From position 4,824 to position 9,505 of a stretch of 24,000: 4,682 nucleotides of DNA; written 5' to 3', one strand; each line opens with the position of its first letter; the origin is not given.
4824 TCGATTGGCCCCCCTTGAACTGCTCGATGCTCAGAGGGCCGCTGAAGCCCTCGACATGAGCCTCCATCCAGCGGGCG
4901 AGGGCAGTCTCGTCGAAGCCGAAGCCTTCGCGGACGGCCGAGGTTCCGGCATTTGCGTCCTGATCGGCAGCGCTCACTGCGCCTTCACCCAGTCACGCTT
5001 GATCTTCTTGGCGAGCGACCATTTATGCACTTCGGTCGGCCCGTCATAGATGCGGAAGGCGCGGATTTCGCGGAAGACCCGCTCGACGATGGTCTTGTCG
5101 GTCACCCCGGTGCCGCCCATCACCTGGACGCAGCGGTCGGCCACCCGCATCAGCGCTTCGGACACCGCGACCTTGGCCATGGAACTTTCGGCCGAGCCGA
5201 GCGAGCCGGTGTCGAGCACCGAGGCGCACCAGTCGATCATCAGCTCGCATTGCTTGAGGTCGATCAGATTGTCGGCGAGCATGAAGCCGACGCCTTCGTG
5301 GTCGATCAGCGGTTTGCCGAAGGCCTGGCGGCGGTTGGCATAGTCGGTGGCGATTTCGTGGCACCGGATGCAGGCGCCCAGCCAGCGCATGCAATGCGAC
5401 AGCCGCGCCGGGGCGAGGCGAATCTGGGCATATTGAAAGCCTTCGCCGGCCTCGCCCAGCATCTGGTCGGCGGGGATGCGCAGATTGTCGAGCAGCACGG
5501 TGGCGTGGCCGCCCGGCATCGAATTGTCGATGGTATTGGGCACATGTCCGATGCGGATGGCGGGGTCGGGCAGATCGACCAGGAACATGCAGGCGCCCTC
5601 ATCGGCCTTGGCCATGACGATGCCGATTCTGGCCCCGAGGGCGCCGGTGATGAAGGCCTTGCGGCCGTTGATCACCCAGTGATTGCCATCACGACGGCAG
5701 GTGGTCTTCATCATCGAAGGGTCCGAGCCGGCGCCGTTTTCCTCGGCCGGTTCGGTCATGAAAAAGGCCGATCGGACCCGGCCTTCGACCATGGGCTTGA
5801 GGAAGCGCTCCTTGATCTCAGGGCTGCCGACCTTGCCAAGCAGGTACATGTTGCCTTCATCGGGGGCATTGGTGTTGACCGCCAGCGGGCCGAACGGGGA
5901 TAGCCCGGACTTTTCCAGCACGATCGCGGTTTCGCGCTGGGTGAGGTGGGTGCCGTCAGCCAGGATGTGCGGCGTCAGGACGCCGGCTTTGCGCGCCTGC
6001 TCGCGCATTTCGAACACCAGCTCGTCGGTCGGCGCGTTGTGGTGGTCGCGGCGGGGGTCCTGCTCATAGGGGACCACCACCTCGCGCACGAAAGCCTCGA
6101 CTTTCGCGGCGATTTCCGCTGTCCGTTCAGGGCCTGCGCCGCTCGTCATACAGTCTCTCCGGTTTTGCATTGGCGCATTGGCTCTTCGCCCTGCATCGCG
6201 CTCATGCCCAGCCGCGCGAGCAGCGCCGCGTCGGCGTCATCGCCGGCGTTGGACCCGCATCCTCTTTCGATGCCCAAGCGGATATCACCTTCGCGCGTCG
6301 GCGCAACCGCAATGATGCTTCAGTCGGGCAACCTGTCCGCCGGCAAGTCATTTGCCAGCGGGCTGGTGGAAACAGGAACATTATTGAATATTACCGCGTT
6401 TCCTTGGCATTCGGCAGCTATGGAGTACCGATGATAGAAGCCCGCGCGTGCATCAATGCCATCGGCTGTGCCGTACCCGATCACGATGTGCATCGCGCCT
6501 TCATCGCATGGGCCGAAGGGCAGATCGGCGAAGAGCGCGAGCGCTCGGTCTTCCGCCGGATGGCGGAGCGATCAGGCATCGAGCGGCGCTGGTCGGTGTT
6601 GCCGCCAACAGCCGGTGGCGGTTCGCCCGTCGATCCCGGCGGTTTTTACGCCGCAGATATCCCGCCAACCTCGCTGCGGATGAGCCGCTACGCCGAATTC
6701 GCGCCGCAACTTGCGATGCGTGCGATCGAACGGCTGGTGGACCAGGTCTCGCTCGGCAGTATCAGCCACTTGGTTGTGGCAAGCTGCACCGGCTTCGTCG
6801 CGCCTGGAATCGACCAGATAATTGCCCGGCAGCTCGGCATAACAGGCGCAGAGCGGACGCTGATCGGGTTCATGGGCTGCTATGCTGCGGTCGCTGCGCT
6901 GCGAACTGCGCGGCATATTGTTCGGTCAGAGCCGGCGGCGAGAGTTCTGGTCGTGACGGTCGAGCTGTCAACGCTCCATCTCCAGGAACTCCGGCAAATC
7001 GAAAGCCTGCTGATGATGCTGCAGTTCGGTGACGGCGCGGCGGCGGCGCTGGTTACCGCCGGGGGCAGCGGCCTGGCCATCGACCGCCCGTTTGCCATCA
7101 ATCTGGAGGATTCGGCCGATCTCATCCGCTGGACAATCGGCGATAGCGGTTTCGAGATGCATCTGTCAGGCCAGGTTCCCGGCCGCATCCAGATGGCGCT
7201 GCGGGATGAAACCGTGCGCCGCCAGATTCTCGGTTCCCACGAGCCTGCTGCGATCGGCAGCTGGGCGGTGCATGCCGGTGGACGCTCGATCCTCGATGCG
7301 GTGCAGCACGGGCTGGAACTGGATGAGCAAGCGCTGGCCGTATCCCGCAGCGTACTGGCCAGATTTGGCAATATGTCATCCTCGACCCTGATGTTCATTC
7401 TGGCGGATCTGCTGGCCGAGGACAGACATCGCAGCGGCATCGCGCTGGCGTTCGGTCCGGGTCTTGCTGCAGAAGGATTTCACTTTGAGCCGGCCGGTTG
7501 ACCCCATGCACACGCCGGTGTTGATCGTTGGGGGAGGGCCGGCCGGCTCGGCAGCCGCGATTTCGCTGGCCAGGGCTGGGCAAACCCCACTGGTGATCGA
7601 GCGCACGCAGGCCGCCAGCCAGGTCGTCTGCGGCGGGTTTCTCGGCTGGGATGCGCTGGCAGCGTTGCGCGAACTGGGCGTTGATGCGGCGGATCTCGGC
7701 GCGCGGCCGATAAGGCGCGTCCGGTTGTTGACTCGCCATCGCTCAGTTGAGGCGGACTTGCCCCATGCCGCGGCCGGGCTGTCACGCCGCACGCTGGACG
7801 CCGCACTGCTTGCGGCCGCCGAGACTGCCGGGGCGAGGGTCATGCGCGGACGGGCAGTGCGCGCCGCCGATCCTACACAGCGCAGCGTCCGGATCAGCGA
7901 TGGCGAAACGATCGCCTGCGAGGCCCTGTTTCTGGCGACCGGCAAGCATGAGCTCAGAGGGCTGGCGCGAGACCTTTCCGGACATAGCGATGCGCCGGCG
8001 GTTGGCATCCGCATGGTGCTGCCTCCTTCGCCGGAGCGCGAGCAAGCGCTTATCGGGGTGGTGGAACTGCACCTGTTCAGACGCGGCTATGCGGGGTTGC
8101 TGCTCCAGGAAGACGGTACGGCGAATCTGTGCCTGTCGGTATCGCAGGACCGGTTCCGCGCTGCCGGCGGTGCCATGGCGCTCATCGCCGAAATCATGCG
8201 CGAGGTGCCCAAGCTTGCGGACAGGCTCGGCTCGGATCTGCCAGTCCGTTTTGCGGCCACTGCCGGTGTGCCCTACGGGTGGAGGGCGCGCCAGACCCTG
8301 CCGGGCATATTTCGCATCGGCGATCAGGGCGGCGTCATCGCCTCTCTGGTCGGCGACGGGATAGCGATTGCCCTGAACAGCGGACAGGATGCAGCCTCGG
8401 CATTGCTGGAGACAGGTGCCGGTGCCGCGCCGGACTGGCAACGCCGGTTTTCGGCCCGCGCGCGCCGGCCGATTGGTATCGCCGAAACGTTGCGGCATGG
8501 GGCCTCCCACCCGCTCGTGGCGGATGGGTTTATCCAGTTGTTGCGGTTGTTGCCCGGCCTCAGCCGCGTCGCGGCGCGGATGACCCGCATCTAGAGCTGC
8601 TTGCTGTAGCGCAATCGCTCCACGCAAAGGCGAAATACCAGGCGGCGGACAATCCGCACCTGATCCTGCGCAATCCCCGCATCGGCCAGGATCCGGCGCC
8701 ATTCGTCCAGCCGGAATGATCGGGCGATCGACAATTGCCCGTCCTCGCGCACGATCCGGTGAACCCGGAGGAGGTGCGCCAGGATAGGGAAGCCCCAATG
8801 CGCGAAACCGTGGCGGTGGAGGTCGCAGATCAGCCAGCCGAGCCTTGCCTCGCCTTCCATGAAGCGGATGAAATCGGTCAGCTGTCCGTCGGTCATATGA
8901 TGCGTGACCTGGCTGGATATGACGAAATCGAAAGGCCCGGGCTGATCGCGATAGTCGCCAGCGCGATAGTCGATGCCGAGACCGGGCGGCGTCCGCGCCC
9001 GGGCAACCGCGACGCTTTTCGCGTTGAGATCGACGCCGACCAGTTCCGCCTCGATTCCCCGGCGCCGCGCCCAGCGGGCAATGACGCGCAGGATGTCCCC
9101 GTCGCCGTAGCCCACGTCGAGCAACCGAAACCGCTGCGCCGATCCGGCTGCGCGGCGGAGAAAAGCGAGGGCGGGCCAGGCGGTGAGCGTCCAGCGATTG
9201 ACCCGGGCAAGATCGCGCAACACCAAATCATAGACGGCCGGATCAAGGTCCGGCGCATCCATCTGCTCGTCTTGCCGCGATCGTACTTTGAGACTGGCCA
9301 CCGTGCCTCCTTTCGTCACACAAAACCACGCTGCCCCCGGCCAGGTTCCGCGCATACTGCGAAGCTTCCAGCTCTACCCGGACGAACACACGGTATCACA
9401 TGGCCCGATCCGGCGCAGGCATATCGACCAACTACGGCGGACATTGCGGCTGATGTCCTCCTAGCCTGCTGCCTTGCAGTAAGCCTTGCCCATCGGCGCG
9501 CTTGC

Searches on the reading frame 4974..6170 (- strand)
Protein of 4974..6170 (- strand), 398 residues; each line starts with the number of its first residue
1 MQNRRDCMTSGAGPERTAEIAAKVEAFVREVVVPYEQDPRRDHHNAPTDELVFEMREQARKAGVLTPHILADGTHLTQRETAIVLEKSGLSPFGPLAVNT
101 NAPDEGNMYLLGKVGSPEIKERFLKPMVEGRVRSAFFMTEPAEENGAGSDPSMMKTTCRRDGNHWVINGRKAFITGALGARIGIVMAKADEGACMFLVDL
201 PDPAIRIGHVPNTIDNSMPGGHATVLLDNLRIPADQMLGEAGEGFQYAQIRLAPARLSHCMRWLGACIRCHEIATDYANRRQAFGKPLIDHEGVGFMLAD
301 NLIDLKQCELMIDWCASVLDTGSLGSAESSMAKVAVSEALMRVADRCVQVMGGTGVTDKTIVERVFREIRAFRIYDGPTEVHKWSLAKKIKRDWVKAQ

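Call 82: search_protein_families(library=pfam, proteins=[window:4974-6170:-], max_evalue=0.00001)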
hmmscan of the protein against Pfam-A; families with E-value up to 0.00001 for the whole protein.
window:4974-6170:- (398 aa): 4 families
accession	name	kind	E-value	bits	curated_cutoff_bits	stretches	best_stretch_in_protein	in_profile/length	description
PF00441.29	Acyl-CoA_dh_1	-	2.4e-39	135.3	22.4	1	242-389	1-148/150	Acyl-CoA dehydrogenase, C-terminal domain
PF02770.24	Acyl-CoA_dh_M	-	1.3e-14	54.6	33.3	1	136-211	2-79/97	Acyl-CoA dehydrogenase, middle domain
PF08028.16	Acyl-CoA_dh_2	-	9.9e-12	45.7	22.7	1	258-375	2-129/134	Acyl-CoA dehydrogenase, C-terminal domain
PF02771.21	Acyl-CoA_dh_N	-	3.2e-07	31.2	22.9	1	17-130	4-112/113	Acyl-CoA dehydrogenase, N-terminal domain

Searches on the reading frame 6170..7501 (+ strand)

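Call 82: search_protein_families(library=pfam, proteins=[window:6170-7501:+], max_evalue=0.00001)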
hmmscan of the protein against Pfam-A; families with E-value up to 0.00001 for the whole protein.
window:6170-7501:+ (443 aa): 3 families
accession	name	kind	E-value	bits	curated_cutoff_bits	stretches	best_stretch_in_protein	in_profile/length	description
PF02797.21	Chal_sti_synt_C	-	9.3e-19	68.4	27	1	314-437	12-145/151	Chalcone and stilbene synthases, C-terminal domain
PF00195.25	Chal_sti_synt_N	-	1e-18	68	27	1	91-298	12-224/225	Chalcone and stilbene synthases, N-terminal domain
PF08545.16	ACP_syn_III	-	1.2e-08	35.1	24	1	236-299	6-65/80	3-Oxoacyl-[acyl-carrier-protein (ACP)] synthase III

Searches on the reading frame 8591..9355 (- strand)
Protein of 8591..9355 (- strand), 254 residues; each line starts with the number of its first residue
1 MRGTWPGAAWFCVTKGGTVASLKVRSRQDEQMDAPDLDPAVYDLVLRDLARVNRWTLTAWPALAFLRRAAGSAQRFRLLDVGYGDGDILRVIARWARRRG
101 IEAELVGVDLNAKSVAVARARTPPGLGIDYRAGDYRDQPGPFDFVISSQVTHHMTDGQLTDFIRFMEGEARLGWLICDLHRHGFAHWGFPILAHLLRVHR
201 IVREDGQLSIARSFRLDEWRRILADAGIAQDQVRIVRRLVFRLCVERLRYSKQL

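Call 82: search_protein_families(library=pfam, proteins=[window:8591-9355:-], max_evalue=0.00001)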
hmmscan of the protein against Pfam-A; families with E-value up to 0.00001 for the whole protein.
window:8591-9355:- (254 aa): 5 families
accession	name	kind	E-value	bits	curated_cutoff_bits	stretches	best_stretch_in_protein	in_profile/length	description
PF13649.12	Methyltransf_25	-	2.4e-11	44.6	27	1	79-164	2-87/97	Methyltransferase domain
PF08241.18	Methyltransf_11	-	2.3e-10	41.4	21.2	1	79-156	1-75/95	Methyltransferase domain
PF13489.12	Methyltransf_23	-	2.9e-07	30.8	27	1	66-163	13-101/164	Methyltransferase domain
PF13847.12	Methyltransf_31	-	1.2e-06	28.7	27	1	77-158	6-91/145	Methyltransferase domain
PF08242.18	Methyltransf_12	-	1.5e-06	29.3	30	1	79-159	1-81/98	Methyltransferase domain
